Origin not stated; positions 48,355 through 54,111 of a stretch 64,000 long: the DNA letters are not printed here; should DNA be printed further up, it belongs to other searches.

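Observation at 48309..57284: About 9 kb two-partner-secretion island between rpmB and the malQ-scc1-copN-cdsV-cdsU T3SS block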

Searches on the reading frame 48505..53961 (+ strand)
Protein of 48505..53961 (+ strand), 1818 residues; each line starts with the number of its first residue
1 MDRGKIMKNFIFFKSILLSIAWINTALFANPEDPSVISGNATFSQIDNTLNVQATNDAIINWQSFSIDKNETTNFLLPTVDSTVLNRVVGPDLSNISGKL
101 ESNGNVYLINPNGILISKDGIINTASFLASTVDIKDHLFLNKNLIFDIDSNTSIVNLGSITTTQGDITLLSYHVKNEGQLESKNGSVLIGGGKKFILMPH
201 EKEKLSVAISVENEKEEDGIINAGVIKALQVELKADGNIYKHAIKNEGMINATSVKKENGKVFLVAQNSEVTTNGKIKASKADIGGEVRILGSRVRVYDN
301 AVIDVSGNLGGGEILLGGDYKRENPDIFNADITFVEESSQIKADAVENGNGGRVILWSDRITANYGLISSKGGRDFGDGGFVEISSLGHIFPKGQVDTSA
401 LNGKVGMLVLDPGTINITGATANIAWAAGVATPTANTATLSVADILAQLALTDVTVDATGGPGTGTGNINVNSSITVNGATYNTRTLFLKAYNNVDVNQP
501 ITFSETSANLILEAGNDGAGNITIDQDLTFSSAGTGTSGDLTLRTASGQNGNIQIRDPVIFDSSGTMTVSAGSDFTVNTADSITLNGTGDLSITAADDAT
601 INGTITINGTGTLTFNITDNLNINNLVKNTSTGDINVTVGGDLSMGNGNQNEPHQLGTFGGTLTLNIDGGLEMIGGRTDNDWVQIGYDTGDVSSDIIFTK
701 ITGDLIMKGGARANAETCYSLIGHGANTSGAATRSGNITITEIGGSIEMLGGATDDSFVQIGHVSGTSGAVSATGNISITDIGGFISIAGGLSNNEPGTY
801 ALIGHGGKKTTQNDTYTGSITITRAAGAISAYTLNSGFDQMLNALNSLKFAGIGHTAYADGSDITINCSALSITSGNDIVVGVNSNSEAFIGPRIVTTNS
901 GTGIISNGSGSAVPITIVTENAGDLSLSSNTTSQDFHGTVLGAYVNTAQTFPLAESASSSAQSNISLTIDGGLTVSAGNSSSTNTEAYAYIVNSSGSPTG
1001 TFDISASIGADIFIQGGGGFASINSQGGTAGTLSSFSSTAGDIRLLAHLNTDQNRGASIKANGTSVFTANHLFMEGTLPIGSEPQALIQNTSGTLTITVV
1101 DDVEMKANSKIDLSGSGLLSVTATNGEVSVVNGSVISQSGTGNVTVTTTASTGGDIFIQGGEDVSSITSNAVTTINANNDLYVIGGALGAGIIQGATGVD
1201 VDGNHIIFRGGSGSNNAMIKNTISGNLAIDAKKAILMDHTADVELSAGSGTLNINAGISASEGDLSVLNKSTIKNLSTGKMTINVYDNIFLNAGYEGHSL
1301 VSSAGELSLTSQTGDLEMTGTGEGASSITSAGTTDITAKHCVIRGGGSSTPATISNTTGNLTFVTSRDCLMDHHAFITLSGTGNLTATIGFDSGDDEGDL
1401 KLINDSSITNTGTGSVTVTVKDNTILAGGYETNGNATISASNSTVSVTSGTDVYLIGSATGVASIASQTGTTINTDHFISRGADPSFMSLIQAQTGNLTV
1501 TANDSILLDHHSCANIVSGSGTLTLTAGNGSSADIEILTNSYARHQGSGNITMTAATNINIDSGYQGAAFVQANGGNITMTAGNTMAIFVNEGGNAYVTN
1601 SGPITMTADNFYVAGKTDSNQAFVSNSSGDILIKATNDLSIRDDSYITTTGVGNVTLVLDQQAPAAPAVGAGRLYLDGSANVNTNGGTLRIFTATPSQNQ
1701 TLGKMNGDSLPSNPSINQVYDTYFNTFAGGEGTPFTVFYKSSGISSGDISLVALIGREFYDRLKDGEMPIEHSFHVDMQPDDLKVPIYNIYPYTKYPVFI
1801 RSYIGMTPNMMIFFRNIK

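Call 4: search_protein_families(library=pfam, proteins=[window:48505-53961:+], max_evalue=0.01)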
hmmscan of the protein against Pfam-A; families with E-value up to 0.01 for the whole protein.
window:48505-53961:+ (1818 aa): 2 families
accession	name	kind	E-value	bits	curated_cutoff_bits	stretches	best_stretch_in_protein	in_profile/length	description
PF05860.19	TPS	-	2.5e-32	113.2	33.5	1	38-278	17-251/252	TPS secretion domain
PF10106.14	DUF2345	-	0.00019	21.8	30.7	2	1550-1651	29-127/151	Uncharacterized protein conserved in bacteria (DUF2345)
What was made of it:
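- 48616..49338 (+): TPS secretion domain of TpsA, containing LNRV and NPNGI. Pfam best stretch is aa 38-278 of the 1818-aa ORF (call 4).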

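Call 5: search_protein_families(library=ncbifam, proteins=[window:48505-53961:+], max_evalue=0.01)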
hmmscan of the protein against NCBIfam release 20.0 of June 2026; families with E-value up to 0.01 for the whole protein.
window:48505-53961:+ (1818 aa): 1 family
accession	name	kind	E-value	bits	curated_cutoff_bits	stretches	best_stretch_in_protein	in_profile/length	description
TIGR01901.1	adhes_NPXG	domain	5.1e-20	71.2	29.1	1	60-134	2-78/79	filamentous hemagglutinin N-terminal domain-containing protein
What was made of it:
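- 48523..53961 (+): tpsA: 1812-aa secreted beta-helical exoprotein with a signal peptide, a TPS domain and a long stalk. PF05860 E=2.5e-32 and TIGR01901 (calls 4, 5).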

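Call 29: find_homologous_proteins(query=window:48523-53961:+, max_evalue=0.00001)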
Query window:48523-53961:+ (1812 aa): 904 proteins with E <= 0.00001 among 8000 candidates; the best 120 are listed.
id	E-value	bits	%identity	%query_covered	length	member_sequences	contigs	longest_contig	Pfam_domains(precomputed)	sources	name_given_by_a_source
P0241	0.0e+0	3851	100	100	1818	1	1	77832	PF05860.20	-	-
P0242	0.0e+0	1045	37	83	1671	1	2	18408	PF05860.20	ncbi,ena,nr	ncbi:MAG: Heme/hemopexin-binding protein [Candidatus Anoxychlamydiales bacterium]|nr:Heme/hemopexin-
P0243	1.8e-206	707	33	67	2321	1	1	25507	PF05860.20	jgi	jgi:filamentous hemagglutinin family protein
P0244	1.5e-196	674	34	98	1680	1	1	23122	PF05860.20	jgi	-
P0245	4.4e-192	659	34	83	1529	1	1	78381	PF05860.20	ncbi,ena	-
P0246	1.3e-191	658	34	83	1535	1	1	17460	PF05860.20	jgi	jgi:trimeric autotransporter adhesin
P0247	4.6e-187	643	46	28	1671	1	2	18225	PF05860.20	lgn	-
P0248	9.6e-170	585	40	35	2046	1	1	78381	PF05860.20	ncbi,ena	-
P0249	8.2e-139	483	43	27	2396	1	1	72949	-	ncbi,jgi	jgi:filamentous hemagglutinin family protein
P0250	1.8e-129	452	38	33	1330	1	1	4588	PF05860.20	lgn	-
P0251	5.3e-129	450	41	31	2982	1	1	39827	-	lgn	-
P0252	8.9e-128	446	41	33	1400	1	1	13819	PF05860.20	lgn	-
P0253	3.6e-125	438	41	33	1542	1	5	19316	PF05860.20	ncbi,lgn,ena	-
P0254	3.8e-123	431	36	49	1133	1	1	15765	PF05860.20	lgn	-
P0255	3.3e-122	428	35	45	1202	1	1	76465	PF05860.20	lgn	-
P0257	9.9e-119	416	36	49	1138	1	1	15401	PF05860.20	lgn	-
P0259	2.3e-117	412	35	48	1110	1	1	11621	PF05860.20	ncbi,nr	ncbi:MAG: Heme/hemopexin-binding protein [Chlamydiae bacterium]|nr:Heme/hemopexin-binding protein [C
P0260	1.0e-116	410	32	34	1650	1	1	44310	PF05860.20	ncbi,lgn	-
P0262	1.7e-112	396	34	45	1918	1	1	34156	PF05860.20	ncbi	-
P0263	5.3e-110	387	32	55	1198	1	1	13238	PF05860.20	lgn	-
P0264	2.8e-109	385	33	45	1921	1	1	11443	PF05860.20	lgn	-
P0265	3.6e-108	381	31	57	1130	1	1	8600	PF05860.20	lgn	-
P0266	7.1e-107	377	40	29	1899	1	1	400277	PF05860.20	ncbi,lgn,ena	-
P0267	1.5e-105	373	34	44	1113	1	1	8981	PF05860.20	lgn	-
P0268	1.9e-105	372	34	42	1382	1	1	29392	PF05860.20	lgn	-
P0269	2.7e-104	368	37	41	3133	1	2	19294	PF05860.20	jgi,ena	-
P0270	2.5e-103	365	33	48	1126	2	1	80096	PF05860.20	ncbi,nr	ncbi:MAG: filamentous hemagglutinin N-terminal domain-containing protein [Chlamydiae bacterium]|nr:f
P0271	1.0e-102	363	32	60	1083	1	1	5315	PF05860.20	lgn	-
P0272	3.3e-102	362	40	29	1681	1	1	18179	PF05860.20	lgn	-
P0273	9.1e-102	360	36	45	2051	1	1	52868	PF05860.20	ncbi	-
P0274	4.8e-101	358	48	22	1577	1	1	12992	PF05860.20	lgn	-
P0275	1.0e-100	357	42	27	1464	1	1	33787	PF05860.20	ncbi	ncbi:MAG: filamentous hemagglutinin N-terminal domain-containing protein [Chlamydiota bacterium]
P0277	3.6e-99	351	34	43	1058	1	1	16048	PF05860.20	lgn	-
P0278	7.6e-99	350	38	32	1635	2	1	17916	PF05860.20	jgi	-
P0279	1.8e-96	343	39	15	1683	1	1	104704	PF05860.20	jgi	-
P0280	1.1e-95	340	38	17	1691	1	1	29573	PF05860.20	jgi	-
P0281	2.2e-95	339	37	39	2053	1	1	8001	PF05860.20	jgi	jgi:filamentous hemagglutinin family protein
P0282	6.7e-95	337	42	25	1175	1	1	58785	PF05860.20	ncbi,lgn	-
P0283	7.2e-95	337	35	43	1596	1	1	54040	PF05860.20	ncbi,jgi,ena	jgi:filamentous hemagglutinin family protein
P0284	9.1e-95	337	43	25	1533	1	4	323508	PF05860.20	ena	-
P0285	1.6e-94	336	32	49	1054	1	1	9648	PF05860.20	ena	-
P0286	1.8e-94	336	27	13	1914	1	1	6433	PF05860.20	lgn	-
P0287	2.0e-94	336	38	33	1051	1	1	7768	PF05860.20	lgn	-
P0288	4.0e-94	335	41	27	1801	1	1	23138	PF05860.20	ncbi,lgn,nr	ncbi:MAG: filamentous hemagglutinin N-terminal domain-containing protein [Parachlamydiales bacterium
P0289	1.1e-93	333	46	22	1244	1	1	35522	PF05860.20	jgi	jgi:filamentous hemagglutinin family protein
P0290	1.5e-93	333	39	25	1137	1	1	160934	PF05860.20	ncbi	-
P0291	1.0e-91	327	31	53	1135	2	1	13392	PF05860.20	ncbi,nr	ncbi:filamentous hemagglutinin N-terminal domain-containing protein [Candidatus Neptunochlamydia vex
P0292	1.8e-90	323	44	25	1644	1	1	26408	PF05860.20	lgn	-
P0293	4.2e-90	321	33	44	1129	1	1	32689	PF05860.20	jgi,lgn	-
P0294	6.4e-90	321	40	25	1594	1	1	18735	PF05860.20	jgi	jgi:filamentous hemagglutinin family protein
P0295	1.5e-89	320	39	27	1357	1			PF05860.20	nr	nr:filamentous hemagglutinin N-terminal domain-containing protein [Chlamydiales bacterium]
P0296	5.5e-89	318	43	22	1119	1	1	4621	PF05860.20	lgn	-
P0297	2.7e-88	315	42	25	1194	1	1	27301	PF05860.20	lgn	-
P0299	3.0e-86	309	41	28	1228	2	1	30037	PF05860.20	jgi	jgi:filamentous hemagglutinin family protein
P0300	3.8e-86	308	35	27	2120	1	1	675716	PF05860.20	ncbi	-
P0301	4.1e-86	308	40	28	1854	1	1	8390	PF05860.20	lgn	-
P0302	9.5e-85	304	35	31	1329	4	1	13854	PF05860.20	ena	-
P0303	1.9e-84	303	43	22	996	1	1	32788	PF05860.20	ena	-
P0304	2.8e-84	302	35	36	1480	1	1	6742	PF05860.20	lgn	-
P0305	3.8e-84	302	40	27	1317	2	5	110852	PF05860.20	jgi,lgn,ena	jgi:filamentous hemagglutinin family protein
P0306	3.0e-83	299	41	27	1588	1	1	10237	PF05860.20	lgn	-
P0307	5.3e-83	298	36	32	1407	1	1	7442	PF05860.20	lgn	-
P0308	1.2e-82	297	40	22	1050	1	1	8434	PF05860.20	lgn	-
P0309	4.2e-82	295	39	26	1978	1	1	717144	PF05860.20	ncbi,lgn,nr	ncbi:MAG: filamentous hemagglutinin N-terminal domain-containing protein [Candidatus Algichlamydia a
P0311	5.8e-82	294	35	34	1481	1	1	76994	PF05860.20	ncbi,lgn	-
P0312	1.3e-81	293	39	17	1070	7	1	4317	PF05860.20,PF18888.6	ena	-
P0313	4.7e-81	291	38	28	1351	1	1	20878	PF05860.20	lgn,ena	-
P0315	1.6e-80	290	41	26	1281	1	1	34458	PF05860.20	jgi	jgi:filamentous hemagglutinin family protein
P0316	1.9e-80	289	38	25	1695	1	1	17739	PF05860.20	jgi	jgi:filamentous hemagglutinin family protein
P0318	2.8e-80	289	41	24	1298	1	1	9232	PF05860.20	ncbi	-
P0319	1.1e-79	287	33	42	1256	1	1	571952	PF05860.20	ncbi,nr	ncbi:MAG: filamentous hemagglutinin N-terminal domain-containing protein [Parachlamydiales bacterium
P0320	1.1e-79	287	33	27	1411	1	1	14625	PF05860.20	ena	-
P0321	2.9e-79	285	36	27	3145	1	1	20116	PF05860.20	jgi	-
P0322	3.4e-79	285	32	45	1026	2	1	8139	PF05860.20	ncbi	ncbi:MAG: two-partner secretion domain-containing protein [Planctomycetota bacterium]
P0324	2.9e-78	282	37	27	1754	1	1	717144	PF05860.20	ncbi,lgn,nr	ncbi:MAG: filamentous hemagglutinin N-terminal domain-containing protein [Candidatus Algichlamydia a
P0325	2.9e-78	282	45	22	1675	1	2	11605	PF05860.20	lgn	-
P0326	4.3e-78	282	41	23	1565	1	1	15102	PF05860.20,PF18676.7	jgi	jgi:filamentous hemagglutinin family protein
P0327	1.6e-77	280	38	27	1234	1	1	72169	PF05860.20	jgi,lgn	-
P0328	2.0e-77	279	36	33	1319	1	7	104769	PF05860.20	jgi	-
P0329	2.6e-77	279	37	31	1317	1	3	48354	PF05860.20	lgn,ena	-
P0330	2.7e-77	279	37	27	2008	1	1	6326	PF05860.20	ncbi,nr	ncbi:MAG: filamentous hemagglutinin N-terminal domain-containing protein, partial [Sulfitobacter sp.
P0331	2.8e-77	279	41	27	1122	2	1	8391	PF05860.20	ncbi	ncbi:MAG: filamentous hemagglutinin N-terminal domain-containing protein, partial [Parachlamydiales 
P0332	1.3e-76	277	35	34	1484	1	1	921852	PF05860.20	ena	-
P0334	2.5e-76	276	38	26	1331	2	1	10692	PF05860.20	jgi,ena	-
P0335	5.8e-76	275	38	30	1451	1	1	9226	PF05860.20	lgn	-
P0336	1.4e-75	273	41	23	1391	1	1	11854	PF05860.20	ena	-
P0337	1.8e-75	273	33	30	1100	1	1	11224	PF05860.20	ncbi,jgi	ncbi:MAG: filamentous hemagglutinin N-terminal domain-containing protein [Parachlamydiales bacterium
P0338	2.9e-75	272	31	25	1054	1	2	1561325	PF05860.20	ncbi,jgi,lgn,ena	jgi:filamentous hemagglutinin family protein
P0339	3.0e-75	272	37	33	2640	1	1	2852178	PF05860.20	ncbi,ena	-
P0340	7.0e-75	271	39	25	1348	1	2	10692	PF05860.20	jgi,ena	-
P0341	1.7e-73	266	44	9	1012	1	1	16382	PF05860.20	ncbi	ncbi:MAG: filamentous hemagglutinin N-terminal domain-containing protein [Chlamydiota bacterium]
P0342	1.8e-73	266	38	27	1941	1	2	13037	PF05860.20,PF18657.7,PF18676.7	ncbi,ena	-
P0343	2.1e-73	266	36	22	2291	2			PF18886.7,PF05860.20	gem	-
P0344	2.4e-73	266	38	22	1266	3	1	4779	PF05860.20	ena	-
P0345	5.4e-73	265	36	32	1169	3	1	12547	PF05860.20,PF10106.15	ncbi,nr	ncbi:MAG: Heme/hemopexin-binding protein [Candidatus Anoxychlamydiales bacterium]|nr:Heme/hemopexin-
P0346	6.1e-73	265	38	22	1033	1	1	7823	PF05860.20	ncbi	ncbi:MAG: filamentous hemagglutinin N-terminal domain-containing protein [Candidatus Rhabdochlamydia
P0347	6.6e-73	264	36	26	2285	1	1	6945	PF05860.20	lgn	-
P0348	8.5e-73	264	39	27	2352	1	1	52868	PF05860.20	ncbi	-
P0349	9.5e-73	264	37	27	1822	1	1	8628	PF05860.20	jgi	-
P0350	1.0e-72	264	38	27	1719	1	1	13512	PF05860.20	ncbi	-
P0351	2.3e-72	263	33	32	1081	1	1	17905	PF05860.20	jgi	jgi:filamentous hemagglutinin family protein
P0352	3.0e-72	262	35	21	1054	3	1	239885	PF05860.20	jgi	-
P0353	4.0e-72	262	38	29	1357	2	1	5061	PF05860.20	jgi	-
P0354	5.1e-72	261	38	22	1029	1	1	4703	PF05860.20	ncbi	-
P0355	6.7e-72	261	35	30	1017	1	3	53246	PF05860.20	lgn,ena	-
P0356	7.6e-72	261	36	32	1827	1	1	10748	PF05860.20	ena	-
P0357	1.2e-71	260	41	17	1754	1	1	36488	PF05860.20,PF18888.6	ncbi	-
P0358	1.2e-71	260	37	29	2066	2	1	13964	PF18886.7,PF05860.20,PF18676.7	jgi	jgi:filamentous hemagglutinin family protein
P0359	5.1e-71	258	35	32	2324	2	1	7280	PF05860.20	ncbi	-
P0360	8.2e-71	257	36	27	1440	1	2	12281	PF05860.20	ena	-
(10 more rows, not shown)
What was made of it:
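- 48523..53961 (+): 904 homologs, the named ones nearly all Chlamydiota (call 29).
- A few named TpsA hits are labelled Planctomycetota or Sulfitobacter MAGs (call 29).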
